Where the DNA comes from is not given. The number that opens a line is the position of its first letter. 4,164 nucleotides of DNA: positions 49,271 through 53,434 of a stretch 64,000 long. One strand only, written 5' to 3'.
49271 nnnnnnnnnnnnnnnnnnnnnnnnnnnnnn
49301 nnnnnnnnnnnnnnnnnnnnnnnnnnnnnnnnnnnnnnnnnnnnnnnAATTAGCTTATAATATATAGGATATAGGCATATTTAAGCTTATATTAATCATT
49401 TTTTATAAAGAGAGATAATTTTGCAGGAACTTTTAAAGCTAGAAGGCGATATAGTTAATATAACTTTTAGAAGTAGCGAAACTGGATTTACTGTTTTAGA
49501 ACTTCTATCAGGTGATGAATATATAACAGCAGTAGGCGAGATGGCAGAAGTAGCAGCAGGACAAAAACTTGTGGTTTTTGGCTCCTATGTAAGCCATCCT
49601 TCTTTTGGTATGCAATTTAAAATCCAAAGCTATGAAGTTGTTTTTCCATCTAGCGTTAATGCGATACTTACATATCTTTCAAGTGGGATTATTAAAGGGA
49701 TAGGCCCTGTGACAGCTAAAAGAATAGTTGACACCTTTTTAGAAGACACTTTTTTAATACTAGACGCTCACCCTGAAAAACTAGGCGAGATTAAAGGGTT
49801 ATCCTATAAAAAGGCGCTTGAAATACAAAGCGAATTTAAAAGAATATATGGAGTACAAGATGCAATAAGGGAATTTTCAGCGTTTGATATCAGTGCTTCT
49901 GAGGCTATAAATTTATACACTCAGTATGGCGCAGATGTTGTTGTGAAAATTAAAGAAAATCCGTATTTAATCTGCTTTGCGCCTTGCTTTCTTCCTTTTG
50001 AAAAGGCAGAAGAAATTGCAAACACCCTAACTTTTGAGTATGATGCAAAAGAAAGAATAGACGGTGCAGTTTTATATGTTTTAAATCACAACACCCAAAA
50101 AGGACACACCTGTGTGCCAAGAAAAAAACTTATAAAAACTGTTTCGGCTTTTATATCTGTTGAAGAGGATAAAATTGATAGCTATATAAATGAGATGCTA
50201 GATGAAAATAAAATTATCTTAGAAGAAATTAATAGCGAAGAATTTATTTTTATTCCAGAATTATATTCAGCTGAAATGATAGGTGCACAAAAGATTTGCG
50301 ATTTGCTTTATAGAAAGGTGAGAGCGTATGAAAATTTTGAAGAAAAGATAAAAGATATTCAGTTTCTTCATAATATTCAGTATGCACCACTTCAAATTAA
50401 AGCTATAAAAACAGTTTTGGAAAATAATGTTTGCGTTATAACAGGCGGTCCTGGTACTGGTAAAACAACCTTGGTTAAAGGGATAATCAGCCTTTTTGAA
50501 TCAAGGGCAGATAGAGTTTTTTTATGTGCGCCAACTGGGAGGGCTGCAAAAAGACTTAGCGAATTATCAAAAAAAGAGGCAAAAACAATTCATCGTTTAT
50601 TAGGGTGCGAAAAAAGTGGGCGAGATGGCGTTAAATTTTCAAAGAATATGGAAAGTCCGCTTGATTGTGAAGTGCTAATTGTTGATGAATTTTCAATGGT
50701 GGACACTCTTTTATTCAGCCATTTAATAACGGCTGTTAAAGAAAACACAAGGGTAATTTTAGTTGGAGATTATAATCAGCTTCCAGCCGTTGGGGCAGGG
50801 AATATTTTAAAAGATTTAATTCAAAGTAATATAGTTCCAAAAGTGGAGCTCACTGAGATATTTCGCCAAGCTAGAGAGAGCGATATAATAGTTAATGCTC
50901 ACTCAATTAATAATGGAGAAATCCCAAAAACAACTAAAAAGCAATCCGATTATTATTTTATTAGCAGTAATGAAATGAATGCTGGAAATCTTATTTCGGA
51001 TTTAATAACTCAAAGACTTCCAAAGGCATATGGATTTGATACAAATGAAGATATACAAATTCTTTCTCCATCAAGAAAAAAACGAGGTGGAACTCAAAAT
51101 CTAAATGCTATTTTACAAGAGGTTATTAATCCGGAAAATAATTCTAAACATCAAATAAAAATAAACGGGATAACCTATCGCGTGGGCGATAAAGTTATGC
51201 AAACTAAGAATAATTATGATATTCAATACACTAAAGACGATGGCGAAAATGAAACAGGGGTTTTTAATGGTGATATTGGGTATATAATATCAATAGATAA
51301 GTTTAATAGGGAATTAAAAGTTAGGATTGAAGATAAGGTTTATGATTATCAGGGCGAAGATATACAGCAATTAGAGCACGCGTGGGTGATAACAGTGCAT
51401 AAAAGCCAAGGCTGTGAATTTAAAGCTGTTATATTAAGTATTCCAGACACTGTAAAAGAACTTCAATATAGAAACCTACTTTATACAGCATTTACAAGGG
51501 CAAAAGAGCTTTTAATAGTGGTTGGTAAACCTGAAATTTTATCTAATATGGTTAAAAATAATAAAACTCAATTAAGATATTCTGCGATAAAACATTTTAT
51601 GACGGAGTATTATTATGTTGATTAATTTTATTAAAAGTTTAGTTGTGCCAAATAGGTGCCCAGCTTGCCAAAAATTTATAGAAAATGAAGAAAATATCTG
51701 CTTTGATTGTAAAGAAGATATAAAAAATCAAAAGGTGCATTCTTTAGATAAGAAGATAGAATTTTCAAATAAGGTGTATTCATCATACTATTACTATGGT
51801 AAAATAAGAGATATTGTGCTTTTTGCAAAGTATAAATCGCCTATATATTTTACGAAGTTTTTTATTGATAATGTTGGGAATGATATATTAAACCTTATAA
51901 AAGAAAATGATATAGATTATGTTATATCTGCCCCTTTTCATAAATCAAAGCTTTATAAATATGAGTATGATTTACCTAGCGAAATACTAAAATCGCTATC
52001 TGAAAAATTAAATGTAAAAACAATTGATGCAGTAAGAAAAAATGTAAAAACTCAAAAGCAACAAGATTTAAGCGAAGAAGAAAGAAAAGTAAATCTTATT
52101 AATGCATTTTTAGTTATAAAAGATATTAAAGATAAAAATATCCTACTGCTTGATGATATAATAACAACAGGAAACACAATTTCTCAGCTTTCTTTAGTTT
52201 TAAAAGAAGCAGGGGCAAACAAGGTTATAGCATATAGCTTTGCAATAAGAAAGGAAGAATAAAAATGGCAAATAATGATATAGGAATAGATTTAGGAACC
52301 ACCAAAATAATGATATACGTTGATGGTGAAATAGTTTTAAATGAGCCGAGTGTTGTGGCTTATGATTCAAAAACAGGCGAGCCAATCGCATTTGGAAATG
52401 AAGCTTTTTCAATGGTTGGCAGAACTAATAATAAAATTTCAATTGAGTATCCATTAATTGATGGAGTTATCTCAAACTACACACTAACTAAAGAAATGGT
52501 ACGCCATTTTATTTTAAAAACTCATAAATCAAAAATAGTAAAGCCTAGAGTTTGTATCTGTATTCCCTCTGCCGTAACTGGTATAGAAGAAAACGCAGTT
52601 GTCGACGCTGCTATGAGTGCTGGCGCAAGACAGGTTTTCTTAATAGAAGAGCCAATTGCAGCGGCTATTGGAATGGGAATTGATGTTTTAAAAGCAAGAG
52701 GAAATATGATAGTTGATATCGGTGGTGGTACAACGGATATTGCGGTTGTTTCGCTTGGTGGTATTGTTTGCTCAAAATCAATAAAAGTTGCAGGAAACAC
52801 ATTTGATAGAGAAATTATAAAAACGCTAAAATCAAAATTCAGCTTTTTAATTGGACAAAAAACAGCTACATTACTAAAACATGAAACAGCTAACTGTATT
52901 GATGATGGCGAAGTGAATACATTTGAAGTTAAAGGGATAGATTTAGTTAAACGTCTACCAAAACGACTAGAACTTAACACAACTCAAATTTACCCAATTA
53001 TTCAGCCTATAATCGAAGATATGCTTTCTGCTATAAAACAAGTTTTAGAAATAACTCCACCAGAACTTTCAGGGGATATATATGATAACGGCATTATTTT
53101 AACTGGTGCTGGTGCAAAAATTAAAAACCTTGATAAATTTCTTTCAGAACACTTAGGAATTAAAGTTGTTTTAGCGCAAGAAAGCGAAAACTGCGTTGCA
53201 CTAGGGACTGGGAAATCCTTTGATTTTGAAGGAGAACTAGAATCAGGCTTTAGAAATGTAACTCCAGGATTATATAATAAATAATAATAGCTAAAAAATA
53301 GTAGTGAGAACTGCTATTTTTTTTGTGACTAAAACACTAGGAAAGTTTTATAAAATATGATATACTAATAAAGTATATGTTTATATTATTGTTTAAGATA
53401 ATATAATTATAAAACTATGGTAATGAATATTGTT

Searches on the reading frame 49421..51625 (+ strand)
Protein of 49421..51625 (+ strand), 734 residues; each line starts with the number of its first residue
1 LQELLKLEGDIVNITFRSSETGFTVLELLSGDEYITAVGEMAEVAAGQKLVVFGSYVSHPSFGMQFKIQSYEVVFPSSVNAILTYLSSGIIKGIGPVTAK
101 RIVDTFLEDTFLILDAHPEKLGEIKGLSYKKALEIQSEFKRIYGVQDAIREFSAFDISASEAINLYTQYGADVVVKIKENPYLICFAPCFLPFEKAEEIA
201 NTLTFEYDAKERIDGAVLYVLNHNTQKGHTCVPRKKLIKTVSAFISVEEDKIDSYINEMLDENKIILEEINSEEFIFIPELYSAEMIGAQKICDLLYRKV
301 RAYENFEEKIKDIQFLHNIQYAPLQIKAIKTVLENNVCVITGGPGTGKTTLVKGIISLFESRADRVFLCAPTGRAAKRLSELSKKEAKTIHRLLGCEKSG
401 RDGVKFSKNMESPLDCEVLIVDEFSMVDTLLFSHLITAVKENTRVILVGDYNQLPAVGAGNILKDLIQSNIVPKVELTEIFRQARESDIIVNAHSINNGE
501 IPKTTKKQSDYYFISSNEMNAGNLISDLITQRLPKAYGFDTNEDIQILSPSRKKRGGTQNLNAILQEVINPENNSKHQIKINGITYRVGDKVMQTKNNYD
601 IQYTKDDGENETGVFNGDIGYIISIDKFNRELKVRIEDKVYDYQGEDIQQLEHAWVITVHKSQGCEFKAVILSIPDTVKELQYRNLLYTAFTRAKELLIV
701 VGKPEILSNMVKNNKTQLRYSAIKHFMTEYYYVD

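Call 7: search_protein_families(library=pfam, proteins=[window:49421-51625:+], max_evalue=1)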
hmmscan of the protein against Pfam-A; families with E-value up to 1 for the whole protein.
window:49421-51625:+ (734 aa): 39 families (the best 25 are shown)
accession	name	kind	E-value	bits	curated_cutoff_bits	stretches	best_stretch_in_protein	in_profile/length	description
PF13245.12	AAA_19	-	9.5e-43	146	25.1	1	325-458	1-133/134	AAA domain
PF13604.12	AAA_30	-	1.5e-42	146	27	1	321-514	2-186/191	AAA domain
PF14490.11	HHH_RecD2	-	6.3e-24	84.1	27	2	144-231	4-92/92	ATP-dependent RecD2 DNA helicase HHH domain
PF18335.7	SH3_13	-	1.5e-21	76.3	41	1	561-635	1-64/65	ATP-dependent RecD-like DNA helicase SH3 domain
PF23139.1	OB_YrrC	-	2.7e-19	69.3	27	1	6-76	3-76/76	ATP-dependent DNA helicase YrrC, OB-fold domain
PF13538.12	UvrD_C_2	-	6.2e-17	61.6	27.4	1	653-701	1-52/52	UvrD-like helicase C-terminal domain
PF01443.25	Viral_helicase1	-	5.6e-15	56.2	21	2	338-468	1-112/228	Viral superfamily 1 RNA helicase core domain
PF13086.12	AAA_11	-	1.7e-13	51.4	27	2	325-383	6-72/257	AAA domain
PF05970.20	PIF1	-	6.2e-07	29.7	25.9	1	334-485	21-191/223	PIF1-like helicase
PF00580.27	UvrD-helicase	-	2.9e-06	27.6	23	1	325-384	5-66/271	UvrD/REP helicase N-terminal domain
PF14520.12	HHH_5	-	3.8e-06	27.7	27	1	91-140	7-56/57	Helix-hairpin-helix domain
PF20720.3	nSTAND3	-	1.3e-05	25.4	27.2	1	327-362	9-44/155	Novel STAND NTPase 3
PF05127.21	NAT10_TcmA_helicase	-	3.6e-05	24.2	22.7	1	339-439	1-113/176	RNA cytidine acetyltransferase NAT10/TcmA, helicase domain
PF01637.24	ATPase_2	-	5.6e-05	23.5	33.2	1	326-454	8-122/225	ATPase domain predominantly from Archaea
PF13401.12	AAA_22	-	9.7e-05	23.1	27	1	336-451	6-124/130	AAA domain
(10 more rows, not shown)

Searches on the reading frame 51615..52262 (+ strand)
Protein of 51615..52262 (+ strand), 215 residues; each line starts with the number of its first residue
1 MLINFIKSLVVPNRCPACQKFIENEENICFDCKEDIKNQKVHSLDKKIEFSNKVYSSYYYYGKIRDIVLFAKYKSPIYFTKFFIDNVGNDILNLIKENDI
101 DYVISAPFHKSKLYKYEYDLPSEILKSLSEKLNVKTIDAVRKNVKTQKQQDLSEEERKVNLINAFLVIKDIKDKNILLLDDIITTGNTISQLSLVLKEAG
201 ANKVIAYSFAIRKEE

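Call 43: search_protein_families(library=pfam, proteins=[window:51615-52262:+], max_evalue=0.001)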
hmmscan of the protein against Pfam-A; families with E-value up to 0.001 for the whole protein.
window:51615-52262:+ (215 aa): 2 families
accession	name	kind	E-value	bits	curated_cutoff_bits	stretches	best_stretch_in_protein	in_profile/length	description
PF00156.33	Pribosyltran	-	2e-08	34.2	26.3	1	124-210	47-124/158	Phosphoribosyl transferase domain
PF18912.6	DZR_2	-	7.8e-06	26.1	27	1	9-37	4-32/56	Double zinc ribbon domain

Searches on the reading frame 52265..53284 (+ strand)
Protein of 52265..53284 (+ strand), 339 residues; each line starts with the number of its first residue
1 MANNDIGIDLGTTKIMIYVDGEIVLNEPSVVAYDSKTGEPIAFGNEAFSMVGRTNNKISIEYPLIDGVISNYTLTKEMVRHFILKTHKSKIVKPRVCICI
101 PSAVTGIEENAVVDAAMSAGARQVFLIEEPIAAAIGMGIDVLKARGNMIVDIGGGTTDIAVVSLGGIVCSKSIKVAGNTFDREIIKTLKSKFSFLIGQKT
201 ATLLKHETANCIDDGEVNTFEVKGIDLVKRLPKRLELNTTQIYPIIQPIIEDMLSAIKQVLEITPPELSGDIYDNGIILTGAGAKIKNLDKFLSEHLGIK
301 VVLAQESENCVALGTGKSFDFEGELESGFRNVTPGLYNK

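Call 43: search_protein_families(library=pfam, proteins=[window:52265-53284:+], max_evalue=0.001)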
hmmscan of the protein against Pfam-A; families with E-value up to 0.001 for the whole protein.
window:52265-53284:+ (339 aa): 5 families
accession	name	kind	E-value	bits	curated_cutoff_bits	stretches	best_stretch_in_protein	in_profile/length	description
PF06723.19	MreB_Mbl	-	2.6e-116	388.5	27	1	4-320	2-320/327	MreB/Mbl protein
PF00012.26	HSP70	-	7e-11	41.5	20.6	1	94-193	134-239/599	Hsp70 protein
PF14450.12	FtsA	-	7.3e-11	43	31.8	1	149-306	2-112/127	Cell division protein FtsA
PF00022.25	Actin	-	5.5e-06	25.7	27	1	28-200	31-204/410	Actin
PF11104.14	PilM_2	-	9e-05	22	27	0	245-310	247-311/340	Type IV pilus assembly protein PilM;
